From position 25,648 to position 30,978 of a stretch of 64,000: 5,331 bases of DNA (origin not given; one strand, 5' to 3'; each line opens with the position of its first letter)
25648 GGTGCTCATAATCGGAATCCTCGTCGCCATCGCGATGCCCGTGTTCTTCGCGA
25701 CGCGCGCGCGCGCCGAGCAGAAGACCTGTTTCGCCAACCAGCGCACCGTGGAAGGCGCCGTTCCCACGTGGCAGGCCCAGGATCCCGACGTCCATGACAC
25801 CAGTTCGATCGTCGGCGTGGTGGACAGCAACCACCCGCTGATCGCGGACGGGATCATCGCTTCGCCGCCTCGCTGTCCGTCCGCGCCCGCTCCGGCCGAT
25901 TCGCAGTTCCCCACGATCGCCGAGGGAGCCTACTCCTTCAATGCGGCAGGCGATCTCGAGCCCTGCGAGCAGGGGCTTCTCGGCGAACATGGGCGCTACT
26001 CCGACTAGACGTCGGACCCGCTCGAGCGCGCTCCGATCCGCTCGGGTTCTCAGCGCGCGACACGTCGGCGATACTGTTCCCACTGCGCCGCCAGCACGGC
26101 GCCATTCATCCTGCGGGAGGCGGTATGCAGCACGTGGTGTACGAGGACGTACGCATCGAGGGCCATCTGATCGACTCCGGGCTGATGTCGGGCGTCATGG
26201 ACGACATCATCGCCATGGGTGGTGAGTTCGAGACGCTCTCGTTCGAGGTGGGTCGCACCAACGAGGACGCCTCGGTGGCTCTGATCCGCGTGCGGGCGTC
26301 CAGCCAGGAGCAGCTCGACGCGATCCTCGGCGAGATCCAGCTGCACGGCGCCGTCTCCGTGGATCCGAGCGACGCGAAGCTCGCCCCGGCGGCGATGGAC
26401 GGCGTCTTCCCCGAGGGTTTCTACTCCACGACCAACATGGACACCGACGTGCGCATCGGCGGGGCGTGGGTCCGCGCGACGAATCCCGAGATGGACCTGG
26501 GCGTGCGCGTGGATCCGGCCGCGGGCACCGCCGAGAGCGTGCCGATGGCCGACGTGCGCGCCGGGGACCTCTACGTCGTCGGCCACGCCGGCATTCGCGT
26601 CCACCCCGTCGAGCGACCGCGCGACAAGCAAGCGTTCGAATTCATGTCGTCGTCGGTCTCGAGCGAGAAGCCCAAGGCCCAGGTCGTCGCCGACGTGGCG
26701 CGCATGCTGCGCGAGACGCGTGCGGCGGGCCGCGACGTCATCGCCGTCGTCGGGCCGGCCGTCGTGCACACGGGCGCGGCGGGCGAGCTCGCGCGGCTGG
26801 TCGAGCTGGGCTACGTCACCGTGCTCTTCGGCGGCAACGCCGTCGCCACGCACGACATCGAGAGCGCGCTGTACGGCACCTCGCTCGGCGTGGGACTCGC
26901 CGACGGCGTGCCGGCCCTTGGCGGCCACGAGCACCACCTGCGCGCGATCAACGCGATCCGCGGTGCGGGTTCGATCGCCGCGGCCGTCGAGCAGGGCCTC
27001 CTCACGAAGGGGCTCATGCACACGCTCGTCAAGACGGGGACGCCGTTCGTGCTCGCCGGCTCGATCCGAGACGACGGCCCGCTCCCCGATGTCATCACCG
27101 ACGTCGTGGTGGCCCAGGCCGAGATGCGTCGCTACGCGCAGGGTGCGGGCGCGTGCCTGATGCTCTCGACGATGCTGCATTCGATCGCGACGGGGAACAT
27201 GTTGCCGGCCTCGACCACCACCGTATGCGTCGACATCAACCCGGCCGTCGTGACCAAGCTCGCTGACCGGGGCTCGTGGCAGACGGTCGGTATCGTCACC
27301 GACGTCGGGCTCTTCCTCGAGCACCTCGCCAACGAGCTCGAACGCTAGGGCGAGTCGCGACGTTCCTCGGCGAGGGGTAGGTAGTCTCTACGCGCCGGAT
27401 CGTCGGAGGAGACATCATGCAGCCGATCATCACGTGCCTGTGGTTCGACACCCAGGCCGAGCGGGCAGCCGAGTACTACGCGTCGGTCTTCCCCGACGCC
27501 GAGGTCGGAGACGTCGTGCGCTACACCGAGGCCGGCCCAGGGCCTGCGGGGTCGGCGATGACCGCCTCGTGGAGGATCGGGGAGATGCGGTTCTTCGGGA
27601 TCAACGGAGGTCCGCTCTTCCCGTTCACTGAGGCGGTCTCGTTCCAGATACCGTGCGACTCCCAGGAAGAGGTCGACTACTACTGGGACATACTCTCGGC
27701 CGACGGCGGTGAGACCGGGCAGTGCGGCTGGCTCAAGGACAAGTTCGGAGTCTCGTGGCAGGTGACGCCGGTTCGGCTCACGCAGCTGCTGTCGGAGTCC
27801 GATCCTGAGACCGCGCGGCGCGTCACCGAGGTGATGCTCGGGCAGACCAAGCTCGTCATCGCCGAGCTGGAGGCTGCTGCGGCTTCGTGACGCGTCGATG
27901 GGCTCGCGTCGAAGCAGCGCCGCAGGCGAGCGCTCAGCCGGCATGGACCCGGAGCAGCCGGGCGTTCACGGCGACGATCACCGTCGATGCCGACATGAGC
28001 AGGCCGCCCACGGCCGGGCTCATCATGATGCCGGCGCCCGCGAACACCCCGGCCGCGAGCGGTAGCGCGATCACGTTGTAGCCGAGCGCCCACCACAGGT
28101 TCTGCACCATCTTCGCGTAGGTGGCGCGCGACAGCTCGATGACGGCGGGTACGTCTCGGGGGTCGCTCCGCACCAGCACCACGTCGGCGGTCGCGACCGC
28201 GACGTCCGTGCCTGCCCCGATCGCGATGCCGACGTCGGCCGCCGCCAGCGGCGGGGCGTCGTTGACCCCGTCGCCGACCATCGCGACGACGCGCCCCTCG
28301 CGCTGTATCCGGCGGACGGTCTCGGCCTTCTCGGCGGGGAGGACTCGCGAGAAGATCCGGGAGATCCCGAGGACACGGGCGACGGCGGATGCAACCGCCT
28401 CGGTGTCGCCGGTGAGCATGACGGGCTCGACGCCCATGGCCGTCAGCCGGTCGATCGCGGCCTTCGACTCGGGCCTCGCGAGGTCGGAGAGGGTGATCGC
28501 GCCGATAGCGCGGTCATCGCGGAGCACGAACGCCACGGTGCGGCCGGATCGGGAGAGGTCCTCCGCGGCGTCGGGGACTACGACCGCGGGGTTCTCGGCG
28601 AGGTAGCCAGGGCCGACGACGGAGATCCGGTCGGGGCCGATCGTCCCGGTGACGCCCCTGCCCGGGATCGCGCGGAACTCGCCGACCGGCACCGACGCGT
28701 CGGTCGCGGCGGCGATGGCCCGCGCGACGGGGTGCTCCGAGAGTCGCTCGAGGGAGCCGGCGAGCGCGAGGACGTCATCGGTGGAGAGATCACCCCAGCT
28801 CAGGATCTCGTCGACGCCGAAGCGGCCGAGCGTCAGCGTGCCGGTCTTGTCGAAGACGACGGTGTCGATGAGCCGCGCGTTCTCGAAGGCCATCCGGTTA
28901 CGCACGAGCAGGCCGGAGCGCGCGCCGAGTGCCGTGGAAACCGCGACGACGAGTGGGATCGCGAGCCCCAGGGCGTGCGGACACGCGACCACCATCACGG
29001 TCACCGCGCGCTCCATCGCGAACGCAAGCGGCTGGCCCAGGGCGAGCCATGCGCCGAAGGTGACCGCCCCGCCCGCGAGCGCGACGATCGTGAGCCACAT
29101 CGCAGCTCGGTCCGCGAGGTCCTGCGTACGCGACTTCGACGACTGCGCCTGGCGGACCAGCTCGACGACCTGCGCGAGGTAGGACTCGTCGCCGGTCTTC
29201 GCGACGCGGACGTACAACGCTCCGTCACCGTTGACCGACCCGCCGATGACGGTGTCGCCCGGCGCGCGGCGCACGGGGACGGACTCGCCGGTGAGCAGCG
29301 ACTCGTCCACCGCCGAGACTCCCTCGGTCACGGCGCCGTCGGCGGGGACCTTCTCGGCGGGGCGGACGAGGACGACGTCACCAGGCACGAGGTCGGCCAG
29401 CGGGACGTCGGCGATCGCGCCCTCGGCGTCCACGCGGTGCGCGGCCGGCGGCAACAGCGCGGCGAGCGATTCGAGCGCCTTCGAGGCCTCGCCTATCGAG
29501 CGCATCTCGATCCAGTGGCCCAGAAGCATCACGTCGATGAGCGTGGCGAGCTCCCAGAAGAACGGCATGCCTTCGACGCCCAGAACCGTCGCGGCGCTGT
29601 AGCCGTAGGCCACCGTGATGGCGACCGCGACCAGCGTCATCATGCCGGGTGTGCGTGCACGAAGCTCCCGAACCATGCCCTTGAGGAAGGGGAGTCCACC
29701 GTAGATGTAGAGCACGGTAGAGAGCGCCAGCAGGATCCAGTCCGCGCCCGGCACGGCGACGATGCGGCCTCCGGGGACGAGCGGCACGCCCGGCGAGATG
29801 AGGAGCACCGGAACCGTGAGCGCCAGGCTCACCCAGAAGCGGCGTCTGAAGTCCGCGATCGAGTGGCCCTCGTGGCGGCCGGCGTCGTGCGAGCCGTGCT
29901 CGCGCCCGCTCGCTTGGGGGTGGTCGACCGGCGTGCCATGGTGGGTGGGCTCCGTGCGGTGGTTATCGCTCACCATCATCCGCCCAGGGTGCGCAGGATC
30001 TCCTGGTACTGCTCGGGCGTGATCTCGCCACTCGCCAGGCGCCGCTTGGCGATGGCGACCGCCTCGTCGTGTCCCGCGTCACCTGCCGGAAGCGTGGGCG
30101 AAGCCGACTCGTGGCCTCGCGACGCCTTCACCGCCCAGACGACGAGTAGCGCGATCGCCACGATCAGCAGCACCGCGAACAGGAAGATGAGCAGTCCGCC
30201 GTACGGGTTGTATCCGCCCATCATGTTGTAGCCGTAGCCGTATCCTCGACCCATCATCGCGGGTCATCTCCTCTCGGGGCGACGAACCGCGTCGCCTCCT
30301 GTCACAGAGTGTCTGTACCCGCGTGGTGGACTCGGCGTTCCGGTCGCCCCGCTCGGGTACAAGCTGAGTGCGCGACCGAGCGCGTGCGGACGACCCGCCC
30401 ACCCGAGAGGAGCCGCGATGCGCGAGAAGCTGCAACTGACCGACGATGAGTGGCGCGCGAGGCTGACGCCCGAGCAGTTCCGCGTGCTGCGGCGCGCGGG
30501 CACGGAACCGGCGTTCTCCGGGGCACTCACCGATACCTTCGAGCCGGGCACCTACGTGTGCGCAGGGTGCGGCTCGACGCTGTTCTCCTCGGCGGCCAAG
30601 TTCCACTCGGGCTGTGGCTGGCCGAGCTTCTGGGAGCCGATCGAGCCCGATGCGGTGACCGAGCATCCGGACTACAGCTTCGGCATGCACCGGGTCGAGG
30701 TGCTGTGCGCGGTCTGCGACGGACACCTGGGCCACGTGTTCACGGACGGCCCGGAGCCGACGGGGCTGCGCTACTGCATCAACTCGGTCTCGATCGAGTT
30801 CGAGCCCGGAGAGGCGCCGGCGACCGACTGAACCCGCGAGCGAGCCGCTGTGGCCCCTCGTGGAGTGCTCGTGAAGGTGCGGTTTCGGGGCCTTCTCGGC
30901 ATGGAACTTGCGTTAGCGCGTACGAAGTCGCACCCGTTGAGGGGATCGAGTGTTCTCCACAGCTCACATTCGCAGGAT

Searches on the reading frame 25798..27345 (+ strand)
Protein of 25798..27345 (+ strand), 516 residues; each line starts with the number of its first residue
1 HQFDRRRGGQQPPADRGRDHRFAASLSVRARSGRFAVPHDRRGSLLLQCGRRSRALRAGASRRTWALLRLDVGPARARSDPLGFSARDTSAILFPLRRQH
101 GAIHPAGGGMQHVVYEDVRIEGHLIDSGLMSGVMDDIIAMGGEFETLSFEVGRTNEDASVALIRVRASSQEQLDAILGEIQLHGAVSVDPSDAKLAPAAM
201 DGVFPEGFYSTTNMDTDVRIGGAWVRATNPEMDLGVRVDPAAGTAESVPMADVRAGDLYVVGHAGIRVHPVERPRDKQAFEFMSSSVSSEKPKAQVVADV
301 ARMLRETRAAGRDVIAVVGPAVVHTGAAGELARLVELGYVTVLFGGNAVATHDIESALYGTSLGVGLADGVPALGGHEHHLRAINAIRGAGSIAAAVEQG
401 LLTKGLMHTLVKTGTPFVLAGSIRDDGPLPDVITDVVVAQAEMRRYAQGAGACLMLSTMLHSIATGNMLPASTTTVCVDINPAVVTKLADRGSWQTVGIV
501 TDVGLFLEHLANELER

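Call 9: search_protein_families(library=pfam, proteins=[window:25798-27345:+], max_evalue=0.001)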
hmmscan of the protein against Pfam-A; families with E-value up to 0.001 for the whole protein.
window:25798-27345:+ (516 aa): 3 families
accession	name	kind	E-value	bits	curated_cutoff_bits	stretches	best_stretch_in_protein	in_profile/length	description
PF21570.3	ArgZ-like_C_2nd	-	3e-95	318.3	27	1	299-510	2-213/213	Arginine dihydrolase ArgZ-like, C-terminal, Rossmann fold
PF04455.17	Saccharop_dh_N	-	8.1e-33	113.3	23.5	1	116-213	2-99/100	LOR/SDH bifunctional enzyme conserved region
PF21571.2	ArgZ-like_C_1st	-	1.6e-27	95.7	27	1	216-297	2-84/84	Arginine dihydrolase ArgZ-like, C-terminal, first region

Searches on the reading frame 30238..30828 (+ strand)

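Call 9: search_protein_families(library=pfam, proteins=[window:30238-30828:+], max_evalue=0.001)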
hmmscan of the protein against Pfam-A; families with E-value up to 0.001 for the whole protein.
window:30238-30828:+ (197 aa): 1 family
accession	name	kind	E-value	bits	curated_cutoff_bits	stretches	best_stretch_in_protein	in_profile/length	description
PF01641.26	SelR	-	6.9e-52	174.7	24.9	1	76-190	1-116/116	SelR domain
